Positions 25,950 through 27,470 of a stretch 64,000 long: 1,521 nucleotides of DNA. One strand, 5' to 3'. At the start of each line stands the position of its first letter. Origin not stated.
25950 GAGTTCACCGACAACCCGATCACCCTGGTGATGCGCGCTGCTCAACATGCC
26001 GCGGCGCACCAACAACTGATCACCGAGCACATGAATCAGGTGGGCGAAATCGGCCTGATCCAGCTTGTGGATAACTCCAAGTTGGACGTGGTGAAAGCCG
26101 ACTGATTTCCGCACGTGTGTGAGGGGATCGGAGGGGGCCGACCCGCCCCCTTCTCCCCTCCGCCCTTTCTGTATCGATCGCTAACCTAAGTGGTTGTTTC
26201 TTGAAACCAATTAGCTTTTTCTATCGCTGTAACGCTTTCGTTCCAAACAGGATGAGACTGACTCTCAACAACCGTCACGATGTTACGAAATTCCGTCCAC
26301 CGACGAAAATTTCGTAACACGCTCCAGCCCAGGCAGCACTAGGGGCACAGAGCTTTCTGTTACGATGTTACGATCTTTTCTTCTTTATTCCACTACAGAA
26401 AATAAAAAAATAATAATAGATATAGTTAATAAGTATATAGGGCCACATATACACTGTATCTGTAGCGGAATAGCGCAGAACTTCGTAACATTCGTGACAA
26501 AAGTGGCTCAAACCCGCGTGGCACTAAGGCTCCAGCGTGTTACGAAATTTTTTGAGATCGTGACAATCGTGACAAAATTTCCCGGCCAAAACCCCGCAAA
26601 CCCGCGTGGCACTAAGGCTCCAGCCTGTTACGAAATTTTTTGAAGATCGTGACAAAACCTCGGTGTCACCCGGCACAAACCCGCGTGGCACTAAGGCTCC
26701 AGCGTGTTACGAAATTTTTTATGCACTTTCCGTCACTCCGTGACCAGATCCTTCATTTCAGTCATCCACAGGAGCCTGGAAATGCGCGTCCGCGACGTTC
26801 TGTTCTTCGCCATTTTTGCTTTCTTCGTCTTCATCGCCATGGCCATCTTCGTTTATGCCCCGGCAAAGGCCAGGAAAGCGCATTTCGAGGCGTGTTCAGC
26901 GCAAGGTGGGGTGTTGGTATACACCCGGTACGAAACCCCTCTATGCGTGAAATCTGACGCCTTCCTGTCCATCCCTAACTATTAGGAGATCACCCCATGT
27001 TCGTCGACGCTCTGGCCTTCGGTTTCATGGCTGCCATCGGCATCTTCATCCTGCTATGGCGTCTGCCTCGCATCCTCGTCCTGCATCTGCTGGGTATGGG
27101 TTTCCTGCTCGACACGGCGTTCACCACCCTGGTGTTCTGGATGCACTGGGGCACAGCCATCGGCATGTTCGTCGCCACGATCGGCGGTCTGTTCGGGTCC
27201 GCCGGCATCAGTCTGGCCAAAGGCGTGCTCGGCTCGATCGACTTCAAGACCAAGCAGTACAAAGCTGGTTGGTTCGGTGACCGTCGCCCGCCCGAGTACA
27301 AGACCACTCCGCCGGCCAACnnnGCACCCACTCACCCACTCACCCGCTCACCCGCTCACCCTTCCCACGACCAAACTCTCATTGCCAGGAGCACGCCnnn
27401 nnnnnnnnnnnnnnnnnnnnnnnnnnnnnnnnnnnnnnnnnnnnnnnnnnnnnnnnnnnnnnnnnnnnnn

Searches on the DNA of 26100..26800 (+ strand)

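Call 61: search_dna_similar(query=window:26100-26800:+, collection=phages, mode=distant, max_rows=20)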
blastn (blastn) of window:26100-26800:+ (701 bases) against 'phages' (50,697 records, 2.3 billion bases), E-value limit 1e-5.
Records with a match: 4; places in all: 24; records where one place covers at least 80% of the query: 4.
Best place of each record, by identity: 95-99% 4.
By first word of the organism name: Pseudomonas 4.
By host as written in the record: - 2; Pseudomonas aeruginosa CRPA190 (carbapenem-resistant) 1; Pseudomonas aeruginosa YMC17/07/R4900 1.
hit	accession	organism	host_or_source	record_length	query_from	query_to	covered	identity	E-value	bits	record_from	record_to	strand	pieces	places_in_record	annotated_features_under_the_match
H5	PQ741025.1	Pseudomonas phage CRPAP1904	Pseudomonas aeruginosa CRPA190 ...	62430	1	701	100%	98.4%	0e+0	1215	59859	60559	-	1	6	hypothetical protein (x2)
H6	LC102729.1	Pseudomonas phage phiR18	-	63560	1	701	100%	97.7%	0e+0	1191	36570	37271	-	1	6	hypothetical protein (x2)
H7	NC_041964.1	Pseudomonas phage phiR18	-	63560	1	701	100%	97.7%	0e+0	1191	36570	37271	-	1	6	hypothetical protein (x2)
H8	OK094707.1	Pseudomonas phage YMC17/07/R4900a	Pseudomonas aeruginosa YMC17/07/R4900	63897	1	680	97%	96.8%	0e+0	1128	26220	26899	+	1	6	hypothetical protein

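Call 62: get_annotated_region(hit=H5, flank=300)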
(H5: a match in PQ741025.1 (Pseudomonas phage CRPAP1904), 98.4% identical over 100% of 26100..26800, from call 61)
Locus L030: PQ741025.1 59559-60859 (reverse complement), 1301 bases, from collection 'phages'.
description: Pseudomonas phage CRPAP1904, complete genome.
organism: Pseudomonas phage CRPAP1904 (NCBI taxid 3387281)
taxonomy: Viruses
host: Pseudomonas aeruginosa CRPA190 (carbapenem-resistant); source: sewage; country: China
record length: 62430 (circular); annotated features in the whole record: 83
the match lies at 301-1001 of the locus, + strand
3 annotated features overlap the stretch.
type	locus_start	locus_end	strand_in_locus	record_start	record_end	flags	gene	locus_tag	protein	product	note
CDS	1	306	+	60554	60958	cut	-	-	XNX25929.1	hypothetical protein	-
CDS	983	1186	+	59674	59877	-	-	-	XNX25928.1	hypothetical protein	-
CDS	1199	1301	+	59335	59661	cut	-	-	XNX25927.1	hypothetical protein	-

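Call 63: get_annotated_region(hit=H7, flank=300)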
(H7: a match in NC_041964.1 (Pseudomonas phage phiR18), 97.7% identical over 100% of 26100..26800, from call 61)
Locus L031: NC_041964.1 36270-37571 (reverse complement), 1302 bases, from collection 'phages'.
description: Pseudomonas phage R18 DNA, complete genome.
organism: Pseudomonas phage phiR18 (NCBI taxid 1752027)
taxonomy: Viruses; Duplodnaviria; Heunggongvirae; Uroviricota; Caudoviricetes; Kochitakasuvirus; Kochitakasuvirus R18
host: -; source: -; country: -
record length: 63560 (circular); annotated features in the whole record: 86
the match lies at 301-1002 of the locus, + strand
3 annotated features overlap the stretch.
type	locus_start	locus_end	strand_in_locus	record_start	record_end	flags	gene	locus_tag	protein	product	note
CDS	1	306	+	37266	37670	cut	-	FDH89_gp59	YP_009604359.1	hypothetical protein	-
CDS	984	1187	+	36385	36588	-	-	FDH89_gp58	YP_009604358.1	hypothetical protein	-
CDS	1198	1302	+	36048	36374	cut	-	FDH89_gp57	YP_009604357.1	hypothetical protein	-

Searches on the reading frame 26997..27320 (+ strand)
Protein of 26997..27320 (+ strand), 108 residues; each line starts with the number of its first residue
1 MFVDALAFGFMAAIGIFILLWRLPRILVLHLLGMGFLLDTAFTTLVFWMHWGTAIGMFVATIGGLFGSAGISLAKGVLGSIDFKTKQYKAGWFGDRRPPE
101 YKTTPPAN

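Call 47: find_related_loci(query=A2, collection=viral_contigs, flank=4000)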
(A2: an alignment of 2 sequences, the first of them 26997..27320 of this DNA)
Query A2 (108 aa) in viral_contigs; peptide patterns used: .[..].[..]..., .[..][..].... (x = any residue, [..] = any of these).
67 stretches matched a pattern; 1 encode a relative of the query (tblastn E <= 1e-3); 1 distinct loci.
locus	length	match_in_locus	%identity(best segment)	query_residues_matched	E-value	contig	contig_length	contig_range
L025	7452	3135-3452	51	1-108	5e-30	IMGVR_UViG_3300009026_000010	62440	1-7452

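Call 85: find_homologous_proteins(query=A2, max_evalue=0.00001)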
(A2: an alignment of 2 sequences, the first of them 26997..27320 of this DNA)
Query A2 (2 sequences) (108 aa, profile of the alignment): 17 proteins with E <= 0.00001 among 73 candidates.
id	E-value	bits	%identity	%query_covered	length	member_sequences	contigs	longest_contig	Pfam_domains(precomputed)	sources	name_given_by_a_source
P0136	6.2e-58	212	51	100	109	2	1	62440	-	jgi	-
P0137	1.8e-56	207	98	100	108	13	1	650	-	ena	-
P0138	1.3e-46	175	54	100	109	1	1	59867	-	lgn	-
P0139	1.8e-42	162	50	97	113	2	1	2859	-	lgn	-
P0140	2.6e-42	162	56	91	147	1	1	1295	-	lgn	-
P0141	3.4e-42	161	50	95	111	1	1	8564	-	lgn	-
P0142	6.3e-42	160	54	100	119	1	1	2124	-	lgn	-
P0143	3.9e-41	158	54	94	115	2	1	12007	-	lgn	-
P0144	9.3e-40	153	55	95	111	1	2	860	-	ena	-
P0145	1.4e-39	153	49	94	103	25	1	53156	-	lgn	-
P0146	2.7e-39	152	48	94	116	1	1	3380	-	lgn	-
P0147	4.6e-39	151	53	96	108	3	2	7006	-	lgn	-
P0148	9.2e-39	150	48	98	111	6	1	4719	-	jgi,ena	-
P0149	6.6e-38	147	54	94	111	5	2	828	-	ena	-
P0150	6.6e-38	147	49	99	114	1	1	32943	-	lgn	-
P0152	4.0e-35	138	48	96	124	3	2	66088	-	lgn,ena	-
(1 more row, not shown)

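Call 86: find_encoding_contigs(protein=P0138, flank=3000, max_places=1)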
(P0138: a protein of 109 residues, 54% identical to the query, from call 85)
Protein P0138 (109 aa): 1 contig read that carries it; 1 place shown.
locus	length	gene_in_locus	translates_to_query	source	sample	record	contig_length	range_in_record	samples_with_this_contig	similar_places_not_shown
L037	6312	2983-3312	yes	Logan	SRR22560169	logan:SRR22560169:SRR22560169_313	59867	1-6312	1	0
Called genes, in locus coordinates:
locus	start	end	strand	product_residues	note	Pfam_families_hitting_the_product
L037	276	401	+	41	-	-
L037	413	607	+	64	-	-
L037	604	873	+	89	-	-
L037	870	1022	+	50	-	-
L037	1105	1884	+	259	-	-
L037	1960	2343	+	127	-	-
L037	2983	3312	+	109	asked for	-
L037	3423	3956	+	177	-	-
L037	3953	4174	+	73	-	-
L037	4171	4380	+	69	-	-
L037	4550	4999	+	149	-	PF03230:Antirestrict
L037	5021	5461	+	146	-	-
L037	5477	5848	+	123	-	-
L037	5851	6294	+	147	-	-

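Call 87: find_encoding_contigs(protein=P0145, flank=3000, max_places=1)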
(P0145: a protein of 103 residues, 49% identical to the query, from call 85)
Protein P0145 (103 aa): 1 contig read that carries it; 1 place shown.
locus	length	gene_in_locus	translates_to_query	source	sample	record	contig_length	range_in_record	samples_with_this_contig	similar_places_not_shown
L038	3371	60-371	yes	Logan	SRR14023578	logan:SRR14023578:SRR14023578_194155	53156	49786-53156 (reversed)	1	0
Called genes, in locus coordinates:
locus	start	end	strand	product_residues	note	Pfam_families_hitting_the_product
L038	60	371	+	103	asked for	-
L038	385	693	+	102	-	-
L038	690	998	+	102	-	-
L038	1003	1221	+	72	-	-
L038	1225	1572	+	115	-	-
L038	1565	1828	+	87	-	-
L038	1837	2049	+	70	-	PF24623:Phage_zn_bind_8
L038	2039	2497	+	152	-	-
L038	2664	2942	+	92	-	-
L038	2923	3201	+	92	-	-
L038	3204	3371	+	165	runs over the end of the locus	-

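Call 88: find_encoding_contigs(protein=P0152, flank=3000, max_places=1)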
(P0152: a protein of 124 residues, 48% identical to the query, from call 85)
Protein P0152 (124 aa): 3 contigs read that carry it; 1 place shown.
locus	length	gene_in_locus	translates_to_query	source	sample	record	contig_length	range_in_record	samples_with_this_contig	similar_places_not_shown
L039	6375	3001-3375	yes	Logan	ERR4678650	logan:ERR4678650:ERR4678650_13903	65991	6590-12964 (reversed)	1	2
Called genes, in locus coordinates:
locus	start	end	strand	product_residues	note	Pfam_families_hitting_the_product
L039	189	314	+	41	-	-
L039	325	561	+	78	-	-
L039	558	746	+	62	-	-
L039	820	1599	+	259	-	-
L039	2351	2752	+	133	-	-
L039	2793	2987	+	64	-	-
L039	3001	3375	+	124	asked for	-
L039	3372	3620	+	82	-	-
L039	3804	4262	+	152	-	-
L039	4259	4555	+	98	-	-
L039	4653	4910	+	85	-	-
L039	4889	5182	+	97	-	-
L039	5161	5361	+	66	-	-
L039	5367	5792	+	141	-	-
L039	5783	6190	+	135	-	-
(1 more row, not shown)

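Call 89: find_encoding_contigs(protein=P0150, flank=3000, max_places=1)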
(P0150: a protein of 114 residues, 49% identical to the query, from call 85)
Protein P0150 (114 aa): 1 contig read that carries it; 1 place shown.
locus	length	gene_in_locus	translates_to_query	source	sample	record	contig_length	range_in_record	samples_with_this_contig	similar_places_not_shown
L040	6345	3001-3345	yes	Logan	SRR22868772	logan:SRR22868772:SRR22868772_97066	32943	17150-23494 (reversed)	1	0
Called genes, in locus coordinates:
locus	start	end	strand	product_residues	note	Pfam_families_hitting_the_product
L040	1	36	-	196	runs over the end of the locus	-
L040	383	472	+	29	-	-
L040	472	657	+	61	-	-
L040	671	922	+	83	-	-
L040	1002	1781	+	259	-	-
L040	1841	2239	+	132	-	-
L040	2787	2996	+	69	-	-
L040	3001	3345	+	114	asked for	-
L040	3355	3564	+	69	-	-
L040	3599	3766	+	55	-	-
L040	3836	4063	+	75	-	-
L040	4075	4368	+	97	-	-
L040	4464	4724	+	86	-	-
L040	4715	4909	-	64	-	-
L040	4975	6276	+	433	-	-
